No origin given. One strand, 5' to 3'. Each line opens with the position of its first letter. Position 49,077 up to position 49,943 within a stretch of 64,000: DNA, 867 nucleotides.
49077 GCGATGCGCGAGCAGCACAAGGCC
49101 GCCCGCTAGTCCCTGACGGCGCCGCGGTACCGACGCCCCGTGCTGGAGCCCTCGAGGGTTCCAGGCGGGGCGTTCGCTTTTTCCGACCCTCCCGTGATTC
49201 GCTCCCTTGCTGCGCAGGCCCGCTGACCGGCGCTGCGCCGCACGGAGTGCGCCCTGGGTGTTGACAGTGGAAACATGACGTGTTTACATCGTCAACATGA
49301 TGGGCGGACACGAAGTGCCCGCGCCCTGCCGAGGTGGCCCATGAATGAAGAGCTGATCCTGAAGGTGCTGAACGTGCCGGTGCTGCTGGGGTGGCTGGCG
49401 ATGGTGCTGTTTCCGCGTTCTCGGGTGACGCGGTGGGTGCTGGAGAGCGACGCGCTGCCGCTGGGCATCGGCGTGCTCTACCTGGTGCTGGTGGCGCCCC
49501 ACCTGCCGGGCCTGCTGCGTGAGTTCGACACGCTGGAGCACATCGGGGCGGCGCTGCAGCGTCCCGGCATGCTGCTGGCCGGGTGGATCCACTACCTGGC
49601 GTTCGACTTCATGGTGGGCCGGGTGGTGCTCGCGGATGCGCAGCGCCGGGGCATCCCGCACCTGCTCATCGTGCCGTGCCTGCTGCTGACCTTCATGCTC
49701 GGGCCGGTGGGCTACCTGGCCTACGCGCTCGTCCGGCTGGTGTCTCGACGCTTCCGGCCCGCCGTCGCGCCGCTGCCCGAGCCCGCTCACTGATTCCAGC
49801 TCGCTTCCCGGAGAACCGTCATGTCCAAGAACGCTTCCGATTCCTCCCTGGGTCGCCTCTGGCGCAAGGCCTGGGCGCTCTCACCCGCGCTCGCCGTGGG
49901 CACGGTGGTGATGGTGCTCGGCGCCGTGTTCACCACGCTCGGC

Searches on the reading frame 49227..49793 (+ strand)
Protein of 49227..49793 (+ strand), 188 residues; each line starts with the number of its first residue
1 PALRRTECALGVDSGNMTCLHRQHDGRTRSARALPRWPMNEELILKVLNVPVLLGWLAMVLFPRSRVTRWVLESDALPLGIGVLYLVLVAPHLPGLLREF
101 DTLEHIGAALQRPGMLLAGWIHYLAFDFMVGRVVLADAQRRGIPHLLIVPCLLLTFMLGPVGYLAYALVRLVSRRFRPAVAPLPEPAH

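Call 34: search_protein_families(library=pfam, proteins=[window:49227-49793:+], max_evalue=0.001)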
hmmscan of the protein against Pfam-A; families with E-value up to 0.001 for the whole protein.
window:49227-49793:+ (188 aa): 1 family
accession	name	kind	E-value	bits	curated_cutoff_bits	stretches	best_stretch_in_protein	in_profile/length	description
PF14108.11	ABA4-like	-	1.2e-33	116.6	27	1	45-166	3-127/127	ABA DEFICIENT 4-like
